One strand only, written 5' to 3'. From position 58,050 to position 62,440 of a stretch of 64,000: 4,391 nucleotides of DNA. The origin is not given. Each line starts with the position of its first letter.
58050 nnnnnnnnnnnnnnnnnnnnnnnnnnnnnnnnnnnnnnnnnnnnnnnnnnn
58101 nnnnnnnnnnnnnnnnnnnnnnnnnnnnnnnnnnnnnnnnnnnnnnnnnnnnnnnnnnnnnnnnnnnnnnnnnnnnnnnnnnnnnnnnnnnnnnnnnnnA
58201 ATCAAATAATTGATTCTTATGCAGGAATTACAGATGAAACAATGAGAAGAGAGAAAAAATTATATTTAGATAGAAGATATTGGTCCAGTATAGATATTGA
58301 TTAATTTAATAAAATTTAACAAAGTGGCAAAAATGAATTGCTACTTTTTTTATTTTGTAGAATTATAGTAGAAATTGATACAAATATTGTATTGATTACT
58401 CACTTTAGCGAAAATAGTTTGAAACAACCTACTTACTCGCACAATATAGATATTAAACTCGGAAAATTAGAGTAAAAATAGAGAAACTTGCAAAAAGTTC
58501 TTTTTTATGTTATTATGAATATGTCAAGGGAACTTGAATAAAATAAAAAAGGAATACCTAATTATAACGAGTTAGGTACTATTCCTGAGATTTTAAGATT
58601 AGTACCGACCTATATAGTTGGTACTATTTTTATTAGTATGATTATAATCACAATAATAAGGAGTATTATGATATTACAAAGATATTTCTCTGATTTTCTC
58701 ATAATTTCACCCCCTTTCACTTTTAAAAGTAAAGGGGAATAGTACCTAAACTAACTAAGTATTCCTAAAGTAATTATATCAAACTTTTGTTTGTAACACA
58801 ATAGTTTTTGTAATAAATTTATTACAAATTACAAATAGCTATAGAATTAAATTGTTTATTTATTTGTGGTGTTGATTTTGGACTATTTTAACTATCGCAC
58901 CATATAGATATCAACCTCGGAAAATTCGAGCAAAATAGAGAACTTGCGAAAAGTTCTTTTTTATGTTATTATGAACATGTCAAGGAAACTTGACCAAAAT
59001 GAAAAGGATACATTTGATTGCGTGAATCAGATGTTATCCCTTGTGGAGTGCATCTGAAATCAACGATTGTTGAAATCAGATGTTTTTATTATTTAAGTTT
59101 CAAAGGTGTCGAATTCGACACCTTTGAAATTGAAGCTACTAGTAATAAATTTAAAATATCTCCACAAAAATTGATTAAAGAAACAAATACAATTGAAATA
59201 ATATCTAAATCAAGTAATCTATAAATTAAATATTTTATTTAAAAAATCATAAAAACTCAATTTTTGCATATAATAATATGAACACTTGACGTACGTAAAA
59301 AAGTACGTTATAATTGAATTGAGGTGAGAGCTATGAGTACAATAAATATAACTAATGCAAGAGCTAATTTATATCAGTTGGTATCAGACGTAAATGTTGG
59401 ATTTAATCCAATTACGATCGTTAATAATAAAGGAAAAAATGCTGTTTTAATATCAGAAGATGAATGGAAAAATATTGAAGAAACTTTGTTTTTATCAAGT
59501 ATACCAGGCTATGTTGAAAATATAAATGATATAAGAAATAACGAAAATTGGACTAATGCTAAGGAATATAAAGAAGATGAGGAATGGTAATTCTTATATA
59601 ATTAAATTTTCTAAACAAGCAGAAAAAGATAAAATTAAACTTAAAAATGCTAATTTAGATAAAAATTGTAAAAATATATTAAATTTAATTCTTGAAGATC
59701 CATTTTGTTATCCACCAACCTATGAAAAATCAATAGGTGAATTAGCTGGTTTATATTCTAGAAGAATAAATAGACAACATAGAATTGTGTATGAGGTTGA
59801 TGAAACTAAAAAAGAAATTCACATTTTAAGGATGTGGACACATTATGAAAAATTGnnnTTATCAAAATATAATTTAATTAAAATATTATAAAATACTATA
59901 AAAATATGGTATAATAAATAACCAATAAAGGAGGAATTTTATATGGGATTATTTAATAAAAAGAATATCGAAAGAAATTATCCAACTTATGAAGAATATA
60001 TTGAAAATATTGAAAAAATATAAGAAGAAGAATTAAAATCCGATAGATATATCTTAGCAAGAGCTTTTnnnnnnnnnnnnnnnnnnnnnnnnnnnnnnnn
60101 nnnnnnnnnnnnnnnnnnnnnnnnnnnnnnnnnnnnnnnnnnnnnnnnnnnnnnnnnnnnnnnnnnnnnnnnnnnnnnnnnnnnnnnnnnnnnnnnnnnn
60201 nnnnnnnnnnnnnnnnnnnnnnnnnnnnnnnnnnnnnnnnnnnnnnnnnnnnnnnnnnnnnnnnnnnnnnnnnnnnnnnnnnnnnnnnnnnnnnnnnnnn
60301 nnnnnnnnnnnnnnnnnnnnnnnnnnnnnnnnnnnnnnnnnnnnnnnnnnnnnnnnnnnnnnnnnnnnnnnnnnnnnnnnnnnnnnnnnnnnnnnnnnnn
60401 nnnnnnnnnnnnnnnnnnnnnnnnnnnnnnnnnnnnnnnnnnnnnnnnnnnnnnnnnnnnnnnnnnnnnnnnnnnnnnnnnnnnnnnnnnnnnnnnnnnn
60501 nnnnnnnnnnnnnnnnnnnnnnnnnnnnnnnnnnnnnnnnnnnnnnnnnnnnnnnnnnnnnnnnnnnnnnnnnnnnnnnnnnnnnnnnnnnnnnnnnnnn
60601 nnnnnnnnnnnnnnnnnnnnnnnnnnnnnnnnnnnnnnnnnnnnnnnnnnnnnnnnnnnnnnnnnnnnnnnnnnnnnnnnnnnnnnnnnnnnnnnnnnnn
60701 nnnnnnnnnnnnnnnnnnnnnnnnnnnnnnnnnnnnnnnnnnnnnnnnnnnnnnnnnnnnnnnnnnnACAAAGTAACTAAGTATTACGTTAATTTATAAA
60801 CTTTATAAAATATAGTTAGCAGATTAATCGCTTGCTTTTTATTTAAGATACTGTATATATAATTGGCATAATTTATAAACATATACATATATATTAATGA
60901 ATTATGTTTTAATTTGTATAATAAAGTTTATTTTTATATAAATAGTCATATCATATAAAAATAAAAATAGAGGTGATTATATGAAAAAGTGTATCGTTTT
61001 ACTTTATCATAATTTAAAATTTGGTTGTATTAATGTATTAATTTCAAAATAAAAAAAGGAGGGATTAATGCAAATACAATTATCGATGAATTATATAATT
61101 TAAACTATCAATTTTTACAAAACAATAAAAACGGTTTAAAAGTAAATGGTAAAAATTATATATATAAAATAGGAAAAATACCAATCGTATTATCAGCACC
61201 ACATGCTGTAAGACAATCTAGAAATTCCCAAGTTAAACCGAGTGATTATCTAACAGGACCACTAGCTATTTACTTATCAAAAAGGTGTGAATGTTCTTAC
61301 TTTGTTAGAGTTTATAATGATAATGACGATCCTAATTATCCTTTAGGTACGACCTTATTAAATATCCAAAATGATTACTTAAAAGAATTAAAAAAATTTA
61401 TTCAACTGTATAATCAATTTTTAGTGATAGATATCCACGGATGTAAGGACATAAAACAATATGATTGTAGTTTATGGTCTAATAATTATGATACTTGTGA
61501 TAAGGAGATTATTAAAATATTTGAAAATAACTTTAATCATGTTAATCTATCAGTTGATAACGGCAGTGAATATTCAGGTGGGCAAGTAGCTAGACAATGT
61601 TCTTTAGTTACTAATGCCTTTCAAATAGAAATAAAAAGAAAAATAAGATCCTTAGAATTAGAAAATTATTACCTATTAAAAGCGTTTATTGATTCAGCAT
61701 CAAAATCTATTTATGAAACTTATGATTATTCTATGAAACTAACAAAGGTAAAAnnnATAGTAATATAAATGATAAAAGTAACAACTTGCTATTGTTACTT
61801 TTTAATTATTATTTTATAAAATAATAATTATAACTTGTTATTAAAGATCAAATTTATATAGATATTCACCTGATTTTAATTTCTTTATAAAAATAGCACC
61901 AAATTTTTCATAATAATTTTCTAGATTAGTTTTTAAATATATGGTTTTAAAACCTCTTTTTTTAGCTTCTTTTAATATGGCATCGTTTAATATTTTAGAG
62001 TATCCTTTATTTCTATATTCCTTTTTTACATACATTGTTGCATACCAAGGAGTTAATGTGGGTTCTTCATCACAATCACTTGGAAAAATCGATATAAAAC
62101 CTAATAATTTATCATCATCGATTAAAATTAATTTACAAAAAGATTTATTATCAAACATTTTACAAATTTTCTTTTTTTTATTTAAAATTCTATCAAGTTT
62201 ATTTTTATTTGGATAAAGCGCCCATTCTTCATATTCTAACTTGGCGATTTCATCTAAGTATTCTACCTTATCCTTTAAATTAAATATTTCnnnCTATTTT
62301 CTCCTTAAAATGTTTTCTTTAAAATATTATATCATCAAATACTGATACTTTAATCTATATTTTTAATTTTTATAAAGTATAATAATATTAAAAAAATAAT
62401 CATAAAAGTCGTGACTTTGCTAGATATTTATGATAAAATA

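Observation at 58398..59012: Candidate type I toxin-antitoxin: a 30-aa hydrophobic peptide convergent with a small terminated RNA, flanked by a duplicated promoter module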

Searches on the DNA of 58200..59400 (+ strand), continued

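Call 60: search_dna_similar(query=window:58445-59092:+, collection=phages, mode=distant, max_rows=10)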
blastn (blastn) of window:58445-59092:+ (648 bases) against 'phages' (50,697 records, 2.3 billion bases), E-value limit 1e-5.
No match.

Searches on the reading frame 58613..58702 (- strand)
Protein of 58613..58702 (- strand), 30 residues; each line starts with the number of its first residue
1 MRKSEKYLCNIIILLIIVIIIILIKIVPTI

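Call 19: search_protein_families(library=pfam, proteins=[window:58613-58702:-], max_evalue=10)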
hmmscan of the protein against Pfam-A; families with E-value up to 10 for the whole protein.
seq(30 aa): 4 families
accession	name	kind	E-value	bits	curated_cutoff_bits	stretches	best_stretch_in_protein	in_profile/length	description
PF11779.13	SPT_ssu-like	-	0.061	13.4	29.8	1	4-23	23-42/54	Small subunit of serine palmitoyltransferase-like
PF05739.25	SNARE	-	0.67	10.4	26.8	1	2-23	32-53/53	SNARE domain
PF20185.3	DUF6548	-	1.8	8.9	27.3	1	3-26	137-160/164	Family of unknown function (DUF6548)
PF05170.20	AsmA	-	2.6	7.2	29.8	1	1-28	1-30/607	AsmA family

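Call 20: search_protein_families(library=ncbifam, proteins=[window:58613-58702:-], max_evalue=10)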
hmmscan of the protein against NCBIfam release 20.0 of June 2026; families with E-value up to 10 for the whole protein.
seq(30 aa): 1 family
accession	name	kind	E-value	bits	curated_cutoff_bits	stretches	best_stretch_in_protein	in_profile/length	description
NF038277.1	accessory_MacP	equivalog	3.7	8.1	45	1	5-23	78-96/98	cell wall synthase accessory phosphoprotein MacP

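Call 38: list_cluster_members(proteins=[window:58613-58702:-, window:58613-58720:-, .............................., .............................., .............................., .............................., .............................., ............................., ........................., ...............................])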
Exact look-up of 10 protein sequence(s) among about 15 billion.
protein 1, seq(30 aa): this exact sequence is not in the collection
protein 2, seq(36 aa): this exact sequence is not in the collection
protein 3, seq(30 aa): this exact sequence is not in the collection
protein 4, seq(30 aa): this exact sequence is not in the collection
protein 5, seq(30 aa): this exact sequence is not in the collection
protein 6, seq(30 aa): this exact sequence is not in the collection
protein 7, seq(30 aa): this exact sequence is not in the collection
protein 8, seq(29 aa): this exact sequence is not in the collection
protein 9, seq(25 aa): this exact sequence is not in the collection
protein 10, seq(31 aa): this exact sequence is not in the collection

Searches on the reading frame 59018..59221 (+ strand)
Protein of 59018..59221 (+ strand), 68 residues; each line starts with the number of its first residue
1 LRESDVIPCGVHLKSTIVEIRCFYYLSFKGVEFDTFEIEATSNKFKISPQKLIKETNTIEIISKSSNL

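Call 51: search_protein_families(library=pfam, proteins=[window:59018-59221:+], max_evalue=0.01)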
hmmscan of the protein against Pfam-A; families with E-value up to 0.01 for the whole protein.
window:59018-59221:+ (68 aa): 0 families

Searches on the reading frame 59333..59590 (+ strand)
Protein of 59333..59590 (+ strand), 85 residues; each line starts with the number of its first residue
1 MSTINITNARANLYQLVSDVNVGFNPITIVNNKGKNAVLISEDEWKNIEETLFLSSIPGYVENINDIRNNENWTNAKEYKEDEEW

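Call 51: search_protein_families(library=pfam, proteins=[window:59333-59587:+], max_evalue=0.01)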
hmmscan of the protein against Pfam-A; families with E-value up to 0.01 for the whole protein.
window:59333-59587:+ (85 aa): 3 families
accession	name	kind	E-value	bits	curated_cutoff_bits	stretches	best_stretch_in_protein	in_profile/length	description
PF02604.26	PhdYeFM_antitox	-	2.3e-14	53.3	29.8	1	1-59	1-59/74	Antitoxin Phd_YefM, type II toxin-antitoxin system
PF21875.2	CAPN13-like_C_EFh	-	0.0027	18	27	1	31-57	6-32/72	Calpain-13-like, C-terminal EF-hand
PF12910.14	PHD_like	-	0.0032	17.9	27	1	2-48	3-50/141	Antitoxin of toxin-antitoxin, RelE / RelB, TA system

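Call 64: find_encoding_contigs(protein=window:59333-59590:+, flank=6000, max_places=8)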
Protein window:59333-59590:+ (85 aa): 1 contig read that carries it; 1 place shown.
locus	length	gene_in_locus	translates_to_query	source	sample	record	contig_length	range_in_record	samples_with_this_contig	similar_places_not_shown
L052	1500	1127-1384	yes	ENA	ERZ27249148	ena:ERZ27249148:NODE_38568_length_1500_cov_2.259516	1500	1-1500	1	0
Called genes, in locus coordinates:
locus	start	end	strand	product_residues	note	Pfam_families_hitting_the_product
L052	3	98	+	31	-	?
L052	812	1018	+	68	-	-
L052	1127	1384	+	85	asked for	PF02604:PhdYeFM_antitox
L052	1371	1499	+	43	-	?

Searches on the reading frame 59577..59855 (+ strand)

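Call 51: search_protein_families(library=pfam, proteins=[window:59577-59855:+], max_evalue=0.01)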
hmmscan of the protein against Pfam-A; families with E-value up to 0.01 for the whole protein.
window:59577-59855:+ (93 aa): 3 families
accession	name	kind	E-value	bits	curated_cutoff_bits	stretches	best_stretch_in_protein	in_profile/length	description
PF06769.20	YoeB_toxin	-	8.3e-09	35.8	27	1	24-90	16-80/80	YoeB-like toxin of bacterial type II toxin-antitoxin system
PF05016.21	ParE_toxin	-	6.5e-06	27.1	23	1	9-89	1-85/89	ParE toxin of type II toxin-antitoxin system, parDE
PF15781.12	ParE-like_toxin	-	0.0068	16.8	28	1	13-89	5-79/87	ParE-like toxin of type II bacterial toxin-antitoxin system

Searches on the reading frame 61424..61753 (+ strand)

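Call 51: search_protein_families(library=pfam, proteins=[window:61424-61753:+], max_evalue=0.01)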
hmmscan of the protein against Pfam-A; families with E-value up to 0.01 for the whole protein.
window:61424-61753:+ (110 aa): 1 family
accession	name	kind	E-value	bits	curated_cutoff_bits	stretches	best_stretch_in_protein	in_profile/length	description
PF05013.17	FGase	-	0.0013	19.4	28.9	1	18-73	157-216/219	N-formylglutamate amidohydrolase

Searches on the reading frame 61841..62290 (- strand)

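Call 51: search_protein_families(library=pfam, proteins=[window:61841-62290:-], max_evalue=0.01)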
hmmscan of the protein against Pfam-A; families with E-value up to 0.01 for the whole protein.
window:61841-62290:- (149 aa): 7 families
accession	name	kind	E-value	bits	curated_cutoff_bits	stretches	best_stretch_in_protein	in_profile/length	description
PF00583.31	Acetyltransf_1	-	1.1e-12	48.7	20.7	1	39-131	27-115/116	Acetyltransferase (GNAT) family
PF13508.13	Acetyltransf_7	-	3.1e-10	40.7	27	1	55-131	7-81/84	Acetyltransferase (GNAT) domain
PF13673.13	Acetyltransf_10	-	1.5e-06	28.6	23.6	1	39-131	19-106/128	Acetyltransferase (GNAT) domain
PF13527.13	Acetyltransf_9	-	4.2e-05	24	25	1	54-131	44-123/127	Acetyltransferase (GNAT) domain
PF17013.11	Acetyltransf_15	-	0.0011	18.9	35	1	29-106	24-99/210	Putative acetyl-transferase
PF14542.12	Acetyltransf_CG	-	0.0058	17.2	30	0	87-118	31-62/80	GCN5-related N-acetyl-transferase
PF25792.1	BREX_BrxC_helical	-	0.0069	17.1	27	0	5-65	33-91/123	BREX ATP-binding protein BrxC alpha helical domain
